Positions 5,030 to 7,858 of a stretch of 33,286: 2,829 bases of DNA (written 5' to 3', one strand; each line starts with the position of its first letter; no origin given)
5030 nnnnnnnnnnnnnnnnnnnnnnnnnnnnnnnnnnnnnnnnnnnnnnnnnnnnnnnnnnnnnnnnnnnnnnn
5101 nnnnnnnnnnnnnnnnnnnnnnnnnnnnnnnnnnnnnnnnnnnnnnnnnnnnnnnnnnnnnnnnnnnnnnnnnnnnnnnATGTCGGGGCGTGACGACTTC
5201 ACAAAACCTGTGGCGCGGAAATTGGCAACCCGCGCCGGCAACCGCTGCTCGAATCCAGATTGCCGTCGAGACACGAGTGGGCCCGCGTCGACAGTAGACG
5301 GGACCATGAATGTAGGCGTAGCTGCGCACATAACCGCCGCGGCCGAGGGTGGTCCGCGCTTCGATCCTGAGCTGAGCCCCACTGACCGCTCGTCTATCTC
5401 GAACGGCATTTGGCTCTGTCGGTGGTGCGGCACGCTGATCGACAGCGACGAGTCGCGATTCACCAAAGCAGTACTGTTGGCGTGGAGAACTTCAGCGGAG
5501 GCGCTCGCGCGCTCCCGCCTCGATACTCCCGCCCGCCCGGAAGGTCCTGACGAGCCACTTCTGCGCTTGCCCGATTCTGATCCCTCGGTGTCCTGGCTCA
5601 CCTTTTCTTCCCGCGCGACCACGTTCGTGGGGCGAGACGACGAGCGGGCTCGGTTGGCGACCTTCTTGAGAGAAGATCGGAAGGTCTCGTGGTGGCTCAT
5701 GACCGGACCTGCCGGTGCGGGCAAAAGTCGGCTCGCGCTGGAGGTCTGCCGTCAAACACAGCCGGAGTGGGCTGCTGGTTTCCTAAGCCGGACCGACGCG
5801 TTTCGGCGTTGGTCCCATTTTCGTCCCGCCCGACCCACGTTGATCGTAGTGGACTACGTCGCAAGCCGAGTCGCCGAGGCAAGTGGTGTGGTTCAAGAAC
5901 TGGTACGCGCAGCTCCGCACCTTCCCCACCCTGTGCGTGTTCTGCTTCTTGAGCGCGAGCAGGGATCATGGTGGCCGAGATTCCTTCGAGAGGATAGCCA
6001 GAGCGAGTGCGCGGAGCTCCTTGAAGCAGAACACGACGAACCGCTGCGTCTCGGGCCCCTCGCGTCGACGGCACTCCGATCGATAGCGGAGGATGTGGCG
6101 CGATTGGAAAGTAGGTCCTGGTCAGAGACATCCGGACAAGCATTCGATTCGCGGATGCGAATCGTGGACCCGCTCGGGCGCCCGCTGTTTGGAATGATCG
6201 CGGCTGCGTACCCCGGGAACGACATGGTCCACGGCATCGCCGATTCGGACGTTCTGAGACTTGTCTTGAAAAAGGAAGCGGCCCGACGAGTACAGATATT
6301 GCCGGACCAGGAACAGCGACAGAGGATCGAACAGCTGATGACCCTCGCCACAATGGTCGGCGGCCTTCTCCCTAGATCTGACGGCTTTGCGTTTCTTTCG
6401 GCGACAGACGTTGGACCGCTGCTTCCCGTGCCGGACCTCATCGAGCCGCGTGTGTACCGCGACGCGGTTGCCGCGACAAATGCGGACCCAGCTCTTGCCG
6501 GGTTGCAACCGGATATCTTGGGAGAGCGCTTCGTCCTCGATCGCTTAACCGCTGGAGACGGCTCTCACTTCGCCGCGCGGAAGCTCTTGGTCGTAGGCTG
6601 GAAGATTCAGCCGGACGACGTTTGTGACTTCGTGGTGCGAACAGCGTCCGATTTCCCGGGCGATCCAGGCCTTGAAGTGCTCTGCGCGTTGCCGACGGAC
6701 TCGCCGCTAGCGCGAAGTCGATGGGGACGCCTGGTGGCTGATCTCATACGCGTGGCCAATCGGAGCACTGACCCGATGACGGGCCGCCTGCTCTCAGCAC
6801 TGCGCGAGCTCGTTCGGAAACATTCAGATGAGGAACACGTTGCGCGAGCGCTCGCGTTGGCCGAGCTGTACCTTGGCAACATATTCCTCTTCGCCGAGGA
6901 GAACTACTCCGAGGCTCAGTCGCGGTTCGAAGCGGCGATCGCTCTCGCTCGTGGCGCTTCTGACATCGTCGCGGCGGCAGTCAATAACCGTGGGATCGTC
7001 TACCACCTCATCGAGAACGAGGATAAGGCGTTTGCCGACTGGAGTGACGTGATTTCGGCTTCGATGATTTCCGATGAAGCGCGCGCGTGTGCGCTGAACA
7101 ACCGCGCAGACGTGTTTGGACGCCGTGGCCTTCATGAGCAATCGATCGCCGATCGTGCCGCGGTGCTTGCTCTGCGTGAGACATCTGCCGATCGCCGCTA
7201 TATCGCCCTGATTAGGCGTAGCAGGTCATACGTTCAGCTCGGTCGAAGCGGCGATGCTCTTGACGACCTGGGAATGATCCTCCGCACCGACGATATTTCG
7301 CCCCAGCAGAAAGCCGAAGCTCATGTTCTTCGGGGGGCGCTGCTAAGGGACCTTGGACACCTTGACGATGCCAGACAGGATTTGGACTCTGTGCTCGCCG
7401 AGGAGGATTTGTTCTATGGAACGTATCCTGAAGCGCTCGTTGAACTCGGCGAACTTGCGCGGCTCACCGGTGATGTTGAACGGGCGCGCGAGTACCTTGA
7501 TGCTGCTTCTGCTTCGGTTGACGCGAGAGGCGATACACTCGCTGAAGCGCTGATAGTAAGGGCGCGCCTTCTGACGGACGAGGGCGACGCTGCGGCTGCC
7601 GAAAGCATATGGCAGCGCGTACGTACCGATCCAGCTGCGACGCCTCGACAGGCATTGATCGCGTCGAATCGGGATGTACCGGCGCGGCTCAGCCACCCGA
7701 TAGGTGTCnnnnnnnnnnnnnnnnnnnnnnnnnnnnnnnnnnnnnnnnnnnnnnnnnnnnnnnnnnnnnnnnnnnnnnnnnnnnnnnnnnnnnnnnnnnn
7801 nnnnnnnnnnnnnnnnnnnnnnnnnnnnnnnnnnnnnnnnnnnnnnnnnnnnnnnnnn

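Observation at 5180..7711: HNH-STAND NTPase-TPR protein: Avs-like antiviral candidate with a possibly degenerate nuclease motif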

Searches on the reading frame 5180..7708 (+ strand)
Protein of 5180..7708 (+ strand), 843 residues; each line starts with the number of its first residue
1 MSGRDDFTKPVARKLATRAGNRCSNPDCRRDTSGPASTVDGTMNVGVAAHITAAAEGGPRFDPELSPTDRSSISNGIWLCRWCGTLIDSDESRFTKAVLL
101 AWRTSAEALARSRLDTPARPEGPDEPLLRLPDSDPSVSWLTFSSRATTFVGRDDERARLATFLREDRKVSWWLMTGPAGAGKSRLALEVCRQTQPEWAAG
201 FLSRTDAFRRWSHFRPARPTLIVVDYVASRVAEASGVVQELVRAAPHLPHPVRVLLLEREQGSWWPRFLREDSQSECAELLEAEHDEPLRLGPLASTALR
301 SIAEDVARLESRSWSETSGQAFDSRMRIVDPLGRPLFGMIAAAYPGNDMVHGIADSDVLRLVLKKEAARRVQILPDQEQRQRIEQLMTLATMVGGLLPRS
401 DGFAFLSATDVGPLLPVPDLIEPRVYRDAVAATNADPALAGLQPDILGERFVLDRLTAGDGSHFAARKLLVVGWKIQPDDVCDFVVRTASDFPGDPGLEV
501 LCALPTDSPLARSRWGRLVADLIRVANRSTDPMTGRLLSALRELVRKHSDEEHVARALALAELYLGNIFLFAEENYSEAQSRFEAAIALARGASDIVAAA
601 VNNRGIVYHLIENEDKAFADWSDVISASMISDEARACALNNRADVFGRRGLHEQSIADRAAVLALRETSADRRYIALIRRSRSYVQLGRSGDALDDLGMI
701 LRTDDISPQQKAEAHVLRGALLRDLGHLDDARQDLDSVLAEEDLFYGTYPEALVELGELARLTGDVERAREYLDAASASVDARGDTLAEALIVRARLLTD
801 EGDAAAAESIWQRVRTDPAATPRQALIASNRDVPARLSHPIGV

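Call 3: search_protein_families(library=pfam, proteins=[window:5180-7708:+], max_evalue=1)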
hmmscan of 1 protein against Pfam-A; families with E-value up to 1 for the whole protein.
window:5180-7708:+ (843 aa): 14 families
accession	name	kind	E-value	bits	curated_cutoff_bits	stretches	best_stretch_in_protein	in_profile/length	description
PF13424.12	TPR_12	-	7.1e-11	42.6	30.1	3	562-618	6-65/77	Tetratricopeptide repeat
PF07719.23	TPR_2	-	2.3e-08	33.9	27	2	712-740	1-29/34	Tetratricopeptide repeat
PF00515.34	TPR_1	-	5.7e-06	26.4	27.8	0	712-739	1-28/34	Tetratricopeptide repeat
PF13191.12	AAA_16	-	1.1e-05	26.4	32.6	1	148-220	1-72/167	AAA ATPase domain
PF13432.12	TPR_16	-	5.8e-05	23.9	32.7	2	719-776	4-57/65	Tetratricopeptide repeat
PF25199.1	nSTAND_NTPase5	-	0.00011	22.5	34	1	164-261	36-135/145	Novel STAND NTPase 5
PF13181.12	TPR_8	-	0.00037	20.9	25.7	0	751-776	2-27/34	Tetratricopeptide repeat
PF13431.12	TPR_17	-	0.0044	17.6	24.4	0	747-771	10-34/34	Tetratricopeptide repeat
PF14559.12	TPR_19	-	0.005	17.6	25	1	724-779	3-54/68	Tetratricopeptide repeat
PF13176.12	TPR_7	-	0.0069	16.8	27.9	0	752-785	1-34/36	Tetratricopeptide repeat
PF13671.12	AAA_33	-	0.098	13.4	27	1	172-210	2-36/143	AAA domain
PF00910.28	RNA_helicase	-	0.18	12.8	21.5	1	173-253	2-83/105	RNA helicase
PF13428.12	TPR_14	-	0.27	12.5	23.5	0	750-776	1-27/44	Tetratricopeptide repeat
PF13174.12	TPR_6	-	0.36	12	26.3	0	751-774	1-24/33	Tetratricopeptide repeat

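Call 4: search_protein_families(library=padloc, proteins=[window:5180-7708:+], max_evalue=1)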
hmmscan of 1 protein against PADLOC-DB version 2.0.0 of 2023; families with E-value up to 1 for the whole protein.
window:5180-7708:+ (843 aa): 14 families
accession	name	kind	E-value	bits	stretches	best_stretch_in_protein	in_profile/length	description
PDLC04772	PDC-M68A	-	2.1e-23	81.6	1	6-115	4-113/253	-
PDLC00739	Effector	-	1.1e-15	55.8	1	6-108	7-109/378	Endonuclease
PDLC01997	SAVED1--SAVED_HNH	-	2.6e-15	54.8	1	7-108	6-105/368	-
PDLC00746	Effector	-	1.2e-12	45.5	1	11-107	21-116/389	Endonuclease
PDLC01998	SAVED1--SAVED_HNH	-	1.3e-10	38.6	1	4-116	110-223/506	-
PDLC00742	Effector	-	6e-10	36.4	1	6-106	120-220/527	Endonuclease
PDLC00406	SduA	-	1.7e-06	26.3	1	5-99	16-105/326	DUF4263 domain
PDLC00749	Effector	-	2.1e-06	25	1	4-108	13-118/395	Endonuclease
PDLC00751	Effector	-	8.9e-06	23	1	4-116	128-240/530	Endonuclease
PDLC00747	Effector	-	0.00013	19.2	1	4-115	9-124/373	Endonuclease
PDLC00740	Effector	-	0.0002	18.3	1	2-105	11-115/391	Endonuclease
PDLC00743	Effector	-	0.00075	16.7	1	12-90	8-85/384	Endonuclease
PDLC04140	mad8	-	0.006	14.1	1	148-283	4-113/314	mads_8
PDLC04773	PDC-M68A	-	0.025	12.7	1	67-108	3-44/200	-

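Call 5: search_protein_families(library=ncbifam, proteins=[window:5180-7708:+], max_evalue=1)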
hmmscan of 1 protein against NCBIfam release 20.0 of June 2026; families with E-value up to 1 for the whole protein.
window:5180-7708:+ (843 aa): 10 families
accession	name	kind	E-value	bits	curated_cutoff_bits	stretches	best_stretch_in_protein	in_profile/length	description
NF052312.1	T9SS_PorW_SprE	equivalog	1.6e-05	23.8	250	1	669-741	136-208/716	type IX secretion system periplasmic lipoprotein PorW/SprE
TIGR02521.1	type_IV_pilW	equivalog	8.3e-05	22.2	154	1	719-821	106-202/234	type IV pilus biogenesis/stability protein PilW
TIGR00540.1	TPR_hemY_coli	hypoth_equivalog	0.00014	20.7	142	2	511-600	289-366/385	heme biosynthesis-associated TPR protein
TIGR02795.1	tol_pal_ybgF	equivalog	0.00023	21.8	90.1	1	710-774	37-100/119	tol-pal system protein YbgF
NF052415.1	T3SS_chap_SctY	equivalog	0.003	18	70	1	664-740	31-105/106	type III secretion apparatus assembly chaperone SctY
TIGR00990.1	3a0801s09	subfamily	0.0081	14.8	757.25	0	561-625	295-358/615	mitochondrial import receptor subunit TOM70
NF047371.1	FlcA_CTERM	equivalog_domain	0.027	12.9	300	0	744-789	341-386/646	periplasmic flagellar collar protein FlcA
NF008391.2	PRK11189.1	equivalog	0.058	12.9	250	0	697-742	50-95/297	lipoprotein NlpI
NF008757.0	PRK11788.1-5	equivalog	0.14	11.3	363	1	711-827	213-322/388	lipopolysaccharide assembly protein LapB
NF058541.1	SusR_regulator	equivalog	0.24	10.5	480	1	706-811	159-264/515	SusR family glycan utilization regulator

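Call 7: search_solved_structures(query=window:5180-7708:+, max_evalue=1, show_alignments=0)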
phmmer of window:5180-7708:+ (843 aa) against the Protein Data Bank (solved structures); distinct sequences matched with E-value up to 1: 10.
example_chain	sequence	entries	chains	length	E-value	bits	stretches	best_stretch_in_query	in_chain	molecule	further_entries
9om4_A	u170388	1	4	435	8.4e-07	31.2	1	15-126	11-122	HNH endonuclease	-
7rwk_A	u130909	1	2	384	0.0066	18.3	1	15-90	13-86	SAVED domain-containing protein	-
8ysq_A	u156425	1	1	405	0.019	16.8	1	10-112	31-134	SAVED domain-containing protein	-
2y4t_A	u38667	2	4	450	0.054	15.3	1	668-741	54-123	DNAJ HOMOLOG SUBFAMILY C MEMBER 3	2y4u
3ieg_A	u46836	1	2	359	0.063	15.1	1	669-764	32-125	DnaJ homolog subfamily C member 3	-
7obi_A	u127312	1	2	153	0.38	12.5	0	565-665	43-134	CTPR-rv4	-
7kdt_A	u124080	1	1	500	0.53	12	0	612-738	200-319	Mitochondrial import receptor subunit TOM70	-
9pkq_A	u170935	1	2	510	0.56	12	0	612-738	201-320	Mitochondrial import receptor subunit TOM70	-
9yr4_A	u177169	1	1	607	0.88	11.3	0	612-738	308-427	Mitochondrial import receptor subunit TOM70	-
7dhg_C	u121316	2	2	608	0.89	11.3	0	612-738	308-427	Mitochondrial import receptor subunit TOM70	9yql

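Call 9: find_homologous_proteins(query=window:5180-7708:+, max_evalue=0.001)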
Query window:5180-7708:+ (843 aa): 371 proteins with E <= 0.001 among 8000 candidates; the best 120 are listed.
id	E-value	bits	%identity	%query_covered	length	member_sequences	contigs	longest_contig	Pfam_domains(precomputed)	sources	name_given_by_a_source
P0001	0.0e+0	1252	69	99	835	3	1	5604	PF00515.35,PF13424.13,PF07719.24,PF25199.2,PF13191.13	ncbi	-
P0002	0.0e+0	1180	66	96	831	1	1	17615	PF13424.13,PF25199.2,PF13191.13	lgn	-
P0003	0.0e+0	1160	64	99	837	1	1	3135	PF00515.35,PF13424.13,PF13432.13,PF07719.24,PF25199.2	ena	-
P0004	0.0e+0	1151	64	99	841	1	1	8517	PF00515.35,PF13424.13,PF07719.24,PF25199.2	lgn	-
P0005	0.0e+0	1139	62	100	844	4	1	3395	PF13191.13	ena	-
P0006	0.0e+0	1135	62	99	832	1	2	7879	PF00515.35,PF13424.13,PF13181.13,PF07719.24,PF13191.13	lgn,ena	-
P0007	0.0e+0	1125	62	99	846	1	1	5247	PF13424.13,PF13191.13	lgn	-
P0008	0.0e+0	1098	61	99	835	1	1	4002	PF00515.35,PF13424.13,PF07719.24,PF13191.13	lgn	-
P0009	0.0e+0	1094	60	100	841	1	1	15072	PF25199.2,PF13191.13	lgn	-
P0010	0.0e+0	1091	61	99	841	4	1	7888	PF00515.35,PF13424.13,PF07719.24,PF25199.2,PF13191.13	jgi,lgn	jgi:tetratricopeptide (TPR) repeat protein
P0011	0.0e+0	1081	60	99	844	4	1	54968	PF13424.13,PF07719.24,PF25199.2,PF13191.13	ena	-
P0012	0.0e+0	1066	59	99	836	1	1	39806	PF28559.1,PF07719.24,PF25199.2,PF13191.13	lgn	-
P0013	0.0e+0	1060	100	59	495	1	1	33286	PF00515.35,PF13424.13,PF13432.13,PF13181.13,PF07719.24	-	-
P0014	0.0e+0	1056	58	99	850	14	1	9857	PF00515.35,PF13424.13,PF25199.2,PF13191.13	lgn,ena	-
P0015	0.0e+0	1052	59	98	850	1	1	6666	PF00515.35,PF13424.13,PF28559.1,PF25199.2,PF13191.13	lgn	-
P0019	0.0e+0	1042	57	99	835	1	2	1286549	PF00515.35,PF13424.13,PF07719.24,PF13191.13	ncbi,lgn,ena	-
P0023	0.0e+0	1028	58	98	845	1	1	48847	PF00515.35,PF13424.13,PF13432.13,PF13181.13,PF07719.24,PF13191.13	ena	-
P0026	2.6e-294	997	58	95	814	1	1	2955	PF13424.13,PF25199.2,PF13191.13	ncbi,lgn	-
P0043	2.4e-270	918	56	94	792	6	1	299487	PF13424.13,PF13432.13,PF07719.24,PF25199.2,PF13191.13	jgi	jgi:tetratricopeptide (TPR) repeat protein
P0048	8.0e-256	870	53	98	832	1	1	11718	PF13371.13,PF00515.35,PF13424.13,PF13432.13,PF13181.13,PF07719.24,PF25199.2,PF13191.13,PF13374.13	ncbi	-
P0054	2.8e-228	779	49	94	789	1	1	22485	PF25199.2,PF13191.13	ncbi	-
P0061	3.0e-205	703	44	98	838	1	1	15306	PF00515.35,PF13424.13,PF07719.24,PF25199.2,PF13191.13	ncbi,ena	-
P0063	9.6e-202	691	45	98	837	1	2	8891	PF00515.35,PF07719.24,PF25199.2,PF13191.13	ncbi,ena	-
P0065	3.9e-187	643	42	95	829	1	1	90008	PF00515.35,PF13424.13,PF13432.13,PF13181.13,PF07719.24,PF25199.2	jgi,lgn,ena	-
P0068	9.2e-183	628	42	95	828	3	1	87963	PF00515.35,PF13424.13,PF13432.13,PF13181.13,PF07719.24,PF25199.2,PF13191.13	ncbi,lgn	-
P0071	4.5e-181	623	42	94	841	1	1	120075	PF00515.35,PF13424.13,PF13432.13,PF07719.24,PF25199.2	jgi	jgi:tetratricopeptide (TPR) repeat protein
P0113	7.5e-128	447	39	90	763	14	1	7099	PF00515.35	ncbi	-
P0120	1.9e-121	425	39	87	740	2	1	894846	-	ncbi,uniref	ncbi:hypothetical protein ABZ137_03385 [Streptomyces bobili]|uniref:hypothetical protein n=1 Tax=Str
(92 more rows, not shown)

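Call 25: find_related_loci(query=window:5180-7708:+, collection=genome_contigs, flank=10000)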
Query window:5180-7708:+ (843 aa) in genome_contigs; peptide patterns used: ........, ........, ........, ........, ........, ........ (x = any residue, [..] = any of these).
63 stretches matched a pattern; 2 encode a relative of the query (tblastn E <= 1e-3); 2 distinct loci.
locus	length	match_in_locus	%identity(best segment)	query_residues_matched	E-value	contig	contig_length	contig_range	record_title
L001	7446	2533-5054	59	1-842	0e+0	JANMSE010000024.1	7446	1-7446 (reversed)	MAG: Deltaproteobacteria bacterium isolate SOY_29_metabat_500 SOY_29_k141_4622697, whole genome shotgun sequence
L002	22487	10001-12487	57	1-830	0e+0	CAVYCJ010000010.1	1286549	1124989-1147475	MAG: uncultured Acidobacteriota bacterium isolate MFD04540.bin.1.84 genome assembly, contig: contig_5677, whole genome s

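Call 26: find_encoding_contigs(protein=P0011, flank=8000, max_places=2)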
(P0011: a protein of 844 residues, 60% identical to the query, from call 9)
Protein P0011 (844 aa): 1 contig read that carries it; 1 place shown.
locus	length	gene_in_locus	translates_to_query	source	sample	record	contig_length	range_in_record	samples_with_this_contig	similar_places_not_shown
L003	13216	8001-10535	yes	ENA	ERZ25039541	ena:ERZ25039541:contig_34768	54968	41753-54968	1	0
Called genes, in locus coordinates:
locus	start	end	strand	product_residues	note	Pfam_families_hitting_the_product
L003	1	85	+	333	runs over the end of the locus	PF04392:ABC_sub_bind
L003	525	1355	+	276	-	-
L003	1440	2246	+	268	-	-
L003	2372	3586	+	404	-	-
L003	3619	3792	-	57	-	-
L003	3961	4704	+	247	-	-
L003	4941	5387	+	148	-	PF07366:SnoaL, PF12680:SnoaL_2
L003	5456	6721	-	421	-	PF01548:DEDD_Tnp_IS110, PF02371:Transposase_20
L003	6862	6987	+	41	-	-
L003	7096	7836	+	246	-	PF13676:TIR_2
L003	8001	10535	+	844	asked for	PF13191:AAA_16 (weak), PF25199:nSTAND_NTPase5 (faint), PF07719:TPR_2 (faint), PF13424:TPR_12 (faint)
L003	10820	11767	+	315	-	PF21751:DACNV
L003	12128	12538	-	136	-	-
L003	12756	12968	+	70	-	-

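Call 27: find_encoding_contigs(protein=P0019, flank=8000, max_places=2)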
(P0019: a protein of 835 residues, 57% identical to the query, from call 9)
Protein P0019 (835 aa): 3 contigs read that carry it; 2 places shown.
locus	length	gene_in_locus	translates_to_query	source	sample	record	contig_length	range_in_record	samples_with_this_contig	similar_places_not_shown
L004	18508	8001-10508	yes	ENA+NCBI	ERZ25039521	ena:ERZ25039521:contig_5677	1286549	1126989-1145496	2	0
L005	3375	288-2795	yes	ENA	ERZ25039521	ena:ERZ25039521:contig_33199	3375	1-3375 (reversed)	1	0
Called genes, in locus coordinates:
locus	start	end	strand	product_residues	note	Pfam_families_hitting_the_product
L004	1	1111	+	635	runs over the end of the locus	PF28445:DUF8403, PF28444:DUF8402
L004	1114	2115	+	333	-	PF13240:Zn_Ribbon_1 (weak)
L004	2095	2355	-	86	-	-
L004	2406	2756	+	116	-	PF00691:OmpA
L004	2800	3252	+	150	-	-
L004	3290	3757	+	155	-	-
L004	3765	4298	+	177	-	-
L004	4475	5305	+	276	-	-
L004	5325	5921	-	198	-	PF00171:Aldedh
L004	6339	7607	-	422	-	PF17767:NAPRTase_N, PF04095:NAPRTase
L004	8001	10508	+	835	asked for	PF13191:AAA_16 (weak), PF13424:TPR_12 (faint), PF00515:TPR_1 (faint), PF07719:TPR_2 (faint)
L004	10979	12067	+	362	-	PF00756:Esterase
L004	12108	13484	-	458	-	-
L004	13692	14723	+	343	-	PF04909:Amidohydro_2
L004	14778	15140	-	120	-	PF02482:Ribosomal_S30AE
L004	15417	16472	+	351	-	PF01904:DUF72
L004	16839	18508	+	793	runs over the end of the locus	PF00069:Pkinase, PF07714:PK_Tyr_Ser-Thr, PF03109:ABC1 (weak), PF13428:TPR_14 (faint), PF14559:TPR_19 (faint), PF13414:TPR_11 (faint), PF13432:TPR_16 (faint), PF07719:TPR_2 (weak), +1 more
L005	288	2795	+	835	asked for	PF13191:AAA_16 (weak), PF13424:TPR_12 (faint), PF00515:TPR_1 (faint), PF07719:TPR_2 (faint)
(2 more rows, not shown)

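Call 28: find_encoding_contigs(protein=P0012, flank=8000, max_places=2)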
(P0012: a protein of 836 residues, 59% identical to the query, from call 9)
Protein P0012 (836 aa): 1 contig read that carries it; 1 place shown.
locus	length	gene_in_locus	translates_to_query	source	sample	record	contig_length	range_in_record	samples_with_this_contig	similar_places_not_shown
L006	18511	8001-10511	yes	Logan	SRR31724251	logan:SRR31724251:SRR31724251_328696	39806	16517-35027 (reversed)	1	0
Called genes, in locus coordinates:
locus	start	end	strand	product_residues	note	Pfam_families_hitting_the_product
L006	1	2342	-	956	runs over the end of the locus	PF13401:AAA_22 (faint), PF24161:CCDC39 (weak)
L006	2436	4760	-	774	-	PF20720:nSTAND3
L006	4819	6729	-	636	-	PF02463:SMC_N (weak), PF13175:AAA_15, PF13476:AAA_23, PF13304:AAA_21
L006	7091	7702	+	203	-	-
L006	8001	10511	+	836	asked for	PF13191:AAA_16 (weak), PF25199:nSTAND_NTPase5 (faint), PF07719:TPR_2 (faint), PF28559:TPR_SusR (faint)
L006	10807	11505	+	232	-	PF00702:Hydrolase, PF13419:HAD_2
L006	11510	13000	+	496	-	-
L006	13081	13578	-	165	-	-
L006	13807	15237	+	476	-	PF14236:DruA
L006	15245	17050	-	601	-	PF01935:DUF87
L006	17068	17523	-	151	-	-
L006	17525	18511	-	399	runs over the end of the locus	-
